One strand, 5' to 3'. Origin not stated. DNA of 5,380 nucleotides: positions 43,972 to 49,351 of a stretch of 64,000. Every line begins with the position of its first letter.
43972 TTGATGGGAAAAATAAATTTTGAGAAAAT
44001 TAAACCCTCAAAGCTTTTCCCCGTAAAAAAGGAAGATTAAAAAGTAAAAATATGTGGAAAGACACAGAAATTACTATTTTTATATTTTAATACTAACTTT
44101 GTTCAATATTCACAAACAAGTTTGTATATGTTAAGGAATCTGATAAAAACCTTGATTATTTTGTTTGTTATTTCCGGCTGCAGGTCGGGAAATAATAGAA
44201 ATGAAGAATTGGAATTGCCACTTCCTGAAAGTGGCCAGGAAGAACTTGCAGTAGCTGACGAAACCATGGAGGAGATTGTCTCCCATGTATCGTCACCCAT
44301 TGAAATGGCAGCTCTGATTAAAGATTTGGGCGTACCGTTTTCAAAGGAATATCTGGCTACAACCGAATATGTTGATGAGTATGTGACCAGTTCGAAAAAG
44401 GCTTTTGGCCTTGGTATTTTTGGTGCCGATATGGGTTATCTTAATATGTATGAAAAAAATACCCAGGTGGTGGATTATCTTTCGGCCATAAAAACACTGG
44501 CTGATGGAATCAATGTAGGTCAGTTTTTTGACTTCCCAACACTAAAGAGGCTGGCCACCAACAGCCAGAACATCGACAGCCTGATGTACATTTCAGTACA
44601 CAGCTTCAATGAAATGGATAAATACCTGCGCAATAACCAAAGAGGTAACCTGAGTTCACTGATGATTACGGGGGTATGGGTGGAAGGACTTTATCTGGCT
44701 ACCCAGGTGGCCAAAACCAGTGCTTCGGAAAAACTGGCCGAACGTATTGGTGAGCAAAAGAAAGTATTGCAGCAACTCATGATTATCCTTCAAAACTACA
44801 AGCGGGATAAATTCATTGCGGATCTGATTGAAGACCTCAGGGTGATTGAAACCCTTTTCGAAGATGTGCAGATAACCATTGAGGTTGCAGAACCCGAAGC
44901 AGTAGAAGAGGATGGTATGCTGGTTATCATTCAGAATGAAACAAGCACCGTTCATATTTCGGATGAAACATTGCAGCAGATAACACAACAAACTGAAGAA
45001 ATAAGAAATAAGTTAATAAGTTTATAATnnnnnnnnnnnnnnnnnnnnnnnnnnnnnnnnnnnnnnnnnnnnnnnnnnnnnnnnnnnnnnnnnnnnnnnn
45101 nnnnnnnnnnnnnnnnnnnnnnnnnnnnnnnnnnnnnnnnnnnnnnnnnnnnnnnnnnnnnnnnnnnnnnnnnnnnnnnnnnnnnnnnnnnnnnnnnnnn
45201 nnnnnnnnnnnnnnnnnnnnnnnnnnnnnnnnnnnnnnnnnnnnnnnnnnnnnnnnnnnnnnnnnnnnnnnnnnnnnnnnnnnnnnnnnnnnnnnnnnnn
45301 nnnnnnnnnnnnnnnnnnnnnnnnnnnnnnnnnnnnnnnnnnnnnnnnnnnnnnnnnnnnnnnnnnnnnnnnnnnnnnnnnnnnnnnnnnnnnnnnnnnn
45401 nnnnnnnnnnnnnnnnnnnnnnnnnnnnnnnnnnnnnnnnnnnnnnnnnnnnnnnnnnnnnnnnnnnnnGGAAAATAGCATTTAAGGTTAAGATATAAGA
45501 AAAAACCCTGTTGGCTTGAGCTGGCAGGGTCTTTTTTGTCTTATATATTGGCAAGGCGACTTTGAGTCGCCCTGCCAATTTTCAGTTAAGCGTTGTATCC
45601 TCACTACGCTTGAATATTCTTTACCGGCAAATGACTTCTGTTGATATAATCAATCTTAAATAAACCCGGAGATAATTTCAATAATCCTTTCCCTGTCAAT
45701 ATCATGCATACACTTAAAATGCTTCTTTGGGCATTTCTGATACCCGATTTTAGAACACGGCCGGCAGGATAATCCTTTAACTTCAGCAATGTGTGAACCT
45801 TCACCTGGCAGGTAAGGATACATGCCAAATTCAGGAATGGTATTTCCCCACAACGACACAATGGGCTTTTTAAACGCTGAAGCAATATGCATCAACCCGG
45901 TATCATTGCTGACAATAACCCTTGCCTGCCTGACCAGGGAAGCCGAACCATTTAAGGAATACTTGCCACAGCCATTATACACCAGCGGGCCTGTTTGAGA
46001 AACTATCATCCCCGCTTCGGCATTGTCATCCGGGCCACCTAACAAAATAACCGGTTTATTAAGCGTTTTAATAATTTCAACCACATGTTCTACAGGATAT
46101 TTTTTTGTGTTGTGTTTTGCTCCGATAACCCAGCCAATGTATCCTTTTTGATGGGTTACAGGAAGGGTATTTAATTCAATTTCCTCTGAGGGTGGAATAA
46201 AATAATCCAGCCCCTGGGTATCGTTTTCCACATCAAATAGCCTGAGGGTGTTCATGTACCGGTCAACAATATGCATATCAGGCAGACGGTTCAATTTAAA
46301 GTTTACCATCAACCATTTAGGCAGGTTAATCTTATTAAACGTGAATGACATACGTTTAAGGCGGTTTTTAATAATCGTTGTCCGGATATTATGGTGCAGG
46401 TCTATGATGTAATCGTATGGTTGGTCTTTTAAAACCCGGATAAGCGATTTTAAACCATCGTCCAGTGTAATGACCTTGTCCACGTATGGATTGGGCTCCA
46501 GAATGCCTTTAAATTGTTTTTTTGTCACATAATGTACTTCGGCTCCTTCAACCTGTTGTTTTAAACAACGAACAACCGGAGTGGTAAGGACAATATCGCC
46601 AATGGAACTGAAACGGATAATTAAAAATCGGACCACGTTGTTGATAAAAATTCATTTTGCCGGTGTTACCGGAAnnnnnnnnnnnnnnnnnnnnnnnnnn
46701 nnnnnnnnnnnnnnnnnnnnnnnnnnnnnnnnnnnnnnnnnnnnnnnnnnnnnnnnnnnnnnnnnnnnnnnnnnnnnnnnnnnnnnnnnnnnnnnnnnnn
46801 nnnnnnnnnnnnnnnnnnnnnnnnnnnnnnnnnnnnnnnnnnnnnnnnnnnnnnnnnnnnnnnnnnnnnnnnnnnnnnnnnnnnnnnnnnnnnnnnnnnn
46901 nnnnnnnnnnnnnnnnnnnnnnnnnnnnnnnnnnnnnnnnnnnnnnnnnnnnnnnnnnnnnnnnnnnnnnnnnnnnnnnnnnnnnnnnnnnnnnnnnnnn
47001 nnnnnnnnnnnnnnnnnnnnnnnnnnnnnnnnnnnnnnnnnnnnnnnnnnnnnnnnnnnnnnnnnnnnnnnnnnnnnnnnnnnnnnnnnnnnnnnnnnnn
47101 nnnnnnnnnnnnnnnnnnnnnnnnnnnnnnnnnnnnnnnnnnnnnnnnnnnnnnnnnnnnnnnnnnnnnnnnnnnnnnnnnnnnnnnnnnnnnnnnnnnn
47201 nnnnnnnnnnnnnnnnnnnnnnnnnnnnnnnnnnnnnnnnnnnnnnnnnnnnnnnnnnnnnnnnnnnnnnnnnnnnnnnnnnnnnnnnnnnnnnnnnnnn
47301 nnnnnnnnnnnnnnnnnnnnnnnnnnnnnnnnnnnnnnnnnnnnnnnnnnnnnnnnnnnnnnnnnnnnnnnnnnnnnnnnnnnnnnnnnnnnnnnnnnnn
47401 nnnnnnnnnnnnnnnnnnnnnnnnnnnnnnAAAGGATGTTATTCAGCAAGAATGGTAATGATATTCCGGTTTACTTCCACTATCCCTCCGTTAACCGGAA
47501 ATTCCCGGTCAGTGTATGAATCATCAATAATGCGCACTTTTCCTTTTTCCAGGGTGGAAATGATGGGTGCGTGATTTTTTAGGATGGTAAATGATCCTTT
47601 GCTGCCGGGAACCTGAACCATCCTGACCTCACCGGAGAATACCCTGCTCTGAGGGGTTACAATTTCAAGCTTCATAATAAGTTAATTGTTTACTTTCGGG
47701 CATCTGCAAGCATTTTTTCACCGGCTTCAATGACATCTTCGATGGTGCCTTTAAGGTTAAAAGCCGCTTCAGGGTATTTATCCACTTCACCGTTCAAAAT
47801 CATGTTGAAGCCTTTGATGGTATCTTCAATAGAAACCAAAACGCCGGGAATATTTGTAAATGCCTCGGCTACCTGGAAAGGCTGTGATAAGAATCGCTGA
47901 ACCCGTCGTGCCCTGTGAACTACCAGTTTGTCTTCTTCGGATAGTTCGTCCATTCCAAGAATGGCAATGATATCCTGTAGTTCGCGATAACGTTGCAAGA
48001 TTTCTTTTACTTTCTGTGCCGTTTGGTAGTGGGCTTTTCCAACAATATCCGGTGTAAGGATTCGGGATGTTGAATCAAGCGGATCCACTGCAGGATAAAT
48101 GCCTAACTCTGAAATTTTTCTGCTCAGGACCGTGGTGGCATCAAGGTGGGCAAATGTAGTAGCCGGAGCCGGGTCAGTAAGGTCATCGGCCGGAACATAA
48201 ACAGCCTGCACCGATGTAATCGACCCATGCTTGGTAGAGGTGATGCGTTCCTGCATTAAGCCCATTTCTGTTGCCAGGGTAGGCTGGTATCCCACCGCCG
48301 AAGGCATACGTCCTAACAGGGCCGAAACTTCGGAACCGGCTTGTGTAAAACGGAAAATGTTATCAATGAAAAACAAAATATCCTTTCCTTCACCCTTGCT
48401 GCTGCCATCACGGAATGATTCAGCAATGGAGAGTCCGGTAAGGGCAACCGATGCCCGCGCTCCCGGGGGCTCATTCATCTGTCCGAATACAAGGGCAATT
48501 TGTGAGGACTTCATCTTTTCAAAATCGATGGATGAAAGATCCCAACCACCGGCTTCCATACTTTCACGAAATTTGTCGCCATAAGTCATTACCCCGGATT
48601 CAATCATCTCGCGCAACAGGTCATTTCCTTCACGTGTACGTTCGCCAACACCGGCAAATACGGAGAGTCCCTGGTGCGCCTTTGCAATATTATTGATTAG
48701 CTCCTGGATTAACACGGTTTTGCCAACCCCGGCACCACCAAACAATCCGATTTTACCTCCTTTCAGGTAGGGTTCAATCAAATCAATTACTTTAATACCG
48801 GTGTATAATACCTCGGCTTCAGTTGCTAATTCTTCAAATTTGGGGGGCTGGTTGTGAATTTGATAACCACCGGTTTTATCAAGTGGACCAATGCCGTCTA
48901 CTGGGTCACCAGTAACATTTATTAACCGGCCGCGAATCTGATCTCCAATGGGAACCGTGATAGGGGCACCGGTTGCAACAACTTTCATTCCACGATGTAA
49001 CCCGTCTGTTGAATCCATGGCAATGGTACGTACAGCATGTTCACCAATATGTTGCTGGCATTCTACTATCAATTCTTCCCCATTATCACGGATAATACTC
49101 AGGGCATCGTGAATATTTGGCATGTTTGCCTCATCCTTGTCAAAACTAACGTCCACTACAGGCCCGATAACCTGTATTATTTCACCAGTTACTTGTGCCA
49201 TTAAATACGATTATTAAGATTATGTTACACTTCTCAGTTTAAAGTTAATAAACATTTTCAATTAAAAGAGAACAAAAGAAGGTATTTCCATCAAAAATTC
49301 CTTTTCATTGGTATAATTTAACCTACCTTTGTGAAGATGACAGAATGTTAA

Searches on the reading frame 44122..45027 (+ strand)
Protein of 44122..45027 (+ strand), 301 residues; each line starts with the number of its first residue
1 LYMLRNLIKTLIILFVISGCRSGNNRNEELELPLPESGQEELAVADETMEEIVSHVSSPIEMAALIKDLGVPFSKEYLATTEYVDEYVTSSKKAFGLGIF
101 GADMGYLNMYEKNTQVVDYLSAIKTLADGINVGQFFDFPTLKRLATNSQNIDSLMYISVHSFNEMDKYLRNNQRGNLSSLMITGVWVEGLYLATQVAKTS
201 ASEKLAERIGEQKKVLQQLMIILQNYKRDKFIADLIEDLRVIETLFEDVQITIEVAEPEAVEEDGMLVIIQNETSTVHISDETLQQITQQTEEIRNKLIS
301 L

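Call 32: search_protein_families(library=pfam, proteins=[window:44122-45027:+], max_evalue=5)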
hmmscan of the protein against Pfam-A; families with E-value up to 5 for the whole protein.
window:44122-45027:+ (301 aa): 1 family
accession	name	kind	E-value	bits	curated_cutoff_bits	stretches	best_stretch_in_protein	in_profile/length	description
PF05891.18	Methyltransf_PK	-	0.061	13.3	27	1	201-296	94-187/218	AdoMet dependent proline di-methyltransferase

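Call 63: search_protein_families(library=ncbifam, proteins=[window:44122-45027:+], max_evalue=0.001)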
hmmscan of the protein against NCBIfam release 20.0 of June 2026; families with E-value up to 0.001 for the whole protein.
window:44122-45027:+ (301 aa): 0 families

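Call 64: find_homologous_proteins(query=window:44122-45027:+, max_evalue=0.001)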
Query window:44122-45027:+ (301 aa): 2601 proteins with E <= 0.001 among 4511 candidates; the best 120 are listed.
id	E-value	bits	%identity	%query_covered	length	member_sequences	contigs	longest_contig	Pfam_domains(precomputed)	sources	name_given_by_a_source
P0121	6.9e-186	634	100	99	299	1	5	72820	-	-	-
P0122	3.0e-131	455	72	99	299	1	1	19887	-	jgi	jgi:hypothetical protein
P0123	3.8e-131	455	72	99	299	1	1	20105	-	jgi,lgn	jgi:hypothetical protein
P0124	6.7e-131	454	73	99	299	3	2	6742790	-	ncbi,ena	-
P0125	2.0e-128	446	71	99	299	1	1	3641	-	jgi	jgi:hypothetical protein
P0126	3.7e-127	441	70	99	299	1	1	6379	-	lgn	-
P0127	1.1e-125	437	69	99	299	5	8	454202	-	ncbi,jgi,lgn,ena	jgi:hypothetical protein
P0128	2.4e-125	436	69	99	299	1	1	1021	-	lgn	-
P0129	2.4e-124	432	68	99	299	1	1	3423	-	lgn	-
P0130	1.1e-122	427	76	90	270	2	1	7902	-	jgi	jgi:hypothetical protein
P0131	4.8e-118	412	69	93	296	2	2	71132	-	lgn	-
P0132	3.7e-117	409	65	98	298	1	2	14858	-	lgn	-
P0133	2.6e-111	390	63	99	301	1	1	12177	-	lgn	-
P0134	2.4e-110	386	62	99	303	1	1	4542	-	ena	-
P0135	3.0e-110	386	61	99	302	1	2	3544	-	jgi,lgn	jgi:hypothetical protein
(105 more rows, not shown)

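Call 72: predict_structure(alignment_id=A3)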
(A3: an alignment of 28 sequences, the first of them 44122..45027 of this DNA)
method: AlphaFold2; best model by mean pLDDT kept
length: 301 residues; sequences in the alignment: 28
mean_pLDDT: 80.1   pTM: 0.75
mean pLDDT of the five models: 80.1, 78.1, 77.5, 76.7, 73.9
residues with pLDDT >= 90: 114; 70-90: 124; 50-70: 37; < 50: 26
segments of 3 or more residues with pLDDT < 50: 18-43
pLDDT, mean of each block of 10 residues (from residue 1): 61 55 32 33 53 59 85 90 90 93 87 82 94 88 78 72 86 91 92 91 88 91 92 95 93 85 83 84 94 90 66
secondary structure, 60 per line:
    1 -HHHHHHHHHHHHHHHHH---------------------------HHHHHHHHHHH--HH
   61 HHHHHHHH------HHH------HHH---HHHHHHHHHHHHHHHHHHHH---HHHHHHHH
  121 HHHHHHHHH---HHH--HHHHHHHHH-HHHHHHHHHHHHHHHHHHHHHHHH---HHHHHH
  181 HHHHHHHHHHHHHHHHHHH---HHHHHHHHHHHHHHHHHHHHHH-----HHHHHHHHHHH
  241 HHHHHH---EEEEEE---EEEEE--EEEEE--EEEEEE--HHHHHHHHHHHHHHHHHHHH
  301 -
elements in order: H2-18 H46-56 H59-68 H90-109 H113-129 H138-146 H148-171 H175-199 H203-224 H230-246 E250-255 E259-263 E266-270 E273-278 H281-300

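Call 74: fold_search(model_id=the predicted structure, library=pdb)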
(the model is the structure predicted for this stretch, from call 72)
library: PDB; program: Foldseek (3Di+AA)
matches with E <= 10: 282; with E <= 0.001: 0
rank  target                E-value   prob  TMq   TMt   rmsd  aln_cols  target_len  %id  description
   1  8fbj                  1.3e-01  0.38  0.19  0.19  18.6       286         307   15  Improving the secretion of designed protein assemblies through negative design of cryptic transmembrane domains (released 2023-03-22)
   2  8d2j_B                2.7e-01  0.13  0.18  0.14  26.0       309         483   10  A novel insecticidal protein from ferns IPD113_Cow. (released 2023-11-08)
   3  6fes_B                4.1e-01  0.63  0.28  0.24  14.5       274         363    8  Crystal structure of novel repeat protein BRIC2 fused to DARPin D12 (released 2018-09-05)
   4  6e9y_A                4.5e-01  0.25  0.23  0.29  16.6       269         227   15  DHF38 filament (released 2018-11-21)
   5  9cc4_C                4.9e-01  0.54  0.27  0.36  11.8       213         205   14  Crystal structure of Z4 c3ii (released 2025-06-25)
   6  8d2j_A                5.1e-01  0.13  0.19  0.15  25.2       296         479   10  A novel insecticidal protein from ferns IPD113_Cow. (released 2023-11-08)
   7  6fes_A                8.5e-01  0.28  0.23  0.20  14.9       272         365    8  Crystal structure of novel repeat protein BRIC2 fused to DARPin D12 (released 2018-09-05)
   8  5k7v_A                1.2e+00  0.11  0.22  0.23  17.8       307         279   10  Computational Design of Self-Assembling Cyclic Protein Homooligomers (released 2017-04-12)
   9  6ikn_A                1.2e+00  0.09  0.16  0.16  33.5       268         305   12  Crystal structure of the GAS7 F-BAR domain (released 2019-10-16)
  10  4k1p_D                1.2e+00  0.03  0.13  0.11  23.6       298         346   11  Structure of the NheA component of the Nhe toxin from Bacillus cereus (released 2013-09-18)
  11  8g9k_B                1.3e+00  0.15  0.22  0.30  16.0       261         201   14  Geometrically programmable nanomaterial construction using regularized protein building blocks (released 2024-03-13)
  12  9lm7_B                1.4e+00  0.13  0.19  0.16  14.0       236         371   10  Crystal structrue of bvFP-Pr1-88.4 (released 2026-01-28)
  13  9dze_K                1.5e+00  0.05  0.15  0.14  23.0       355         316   11  Computationally Designed Bifaceted Protein Nanomaterial pD5-14 (released 2024-10-30)
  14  2j9d_F                1.6e+00  0.23  0.10  0.18   8.0        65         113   11  Structure of GlnK1 with bound effectors indicates regulatory mechanism for ammonia uptake (released 2007-01-16)
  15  8e0n_F                1.6e+00  0.08  0.16  0.23  16.4       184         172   11  Homotrimeric variant of tcTRP9, BGL18 (released 2023-04-12)
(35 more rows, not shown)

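Call 89: search_protein_families(library=padloc, proteins=[window:44122-45027:+], max_evalue=0.001)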
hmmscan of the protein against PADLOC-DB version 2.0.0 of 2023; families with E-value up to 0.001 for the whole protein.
window:44122-45027:+ (301 aa): 0 families

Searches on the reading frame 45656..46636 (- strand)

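Call 45: search_protein_families(library=pfam, proteins=[window:45656-46636:-], max_evalue=0.00001)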
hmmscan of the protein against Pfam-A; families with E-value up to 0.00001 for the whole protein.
window:45656-46636:- (326 aa): 1 family
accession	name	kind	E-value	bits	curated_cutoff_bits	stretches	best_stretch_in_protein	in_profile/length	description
PF01075.23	Glyco_transf_9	-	1.8e-26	93.4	22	1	64-271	3-217/247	Glycosyltransferase family 9 (heptosyltransferase)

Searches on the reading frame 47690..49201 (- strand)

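Call 45: search_protein_families(library=pfam, proteins=[window:47690-49201:-], max_evalue=0.00001)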
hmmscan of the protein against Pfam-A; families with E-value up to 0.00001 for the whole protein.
window:47690-49201:- (503 aa): 3 families
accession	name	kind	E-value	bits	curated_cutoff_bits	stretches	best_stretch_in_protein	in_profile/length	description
PF00006.31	ATP-synt_ab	-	2.3e-62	210.9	29.5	1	135-379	1-213/213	ATP synthase alpha/beta family, nucleotide-binding domain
PF02874.29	ATP-synt_ab_N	-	3.1e-17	63.3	20.9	1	8-78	1-69/69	ATP synthase alpha/beta family, beta-barrel domain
PF22919.1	ATP-synt_VA_C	-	2.1e-16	60.2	24.7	1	384-476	5-100/101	C-terminal domain of V and A type ATP synthase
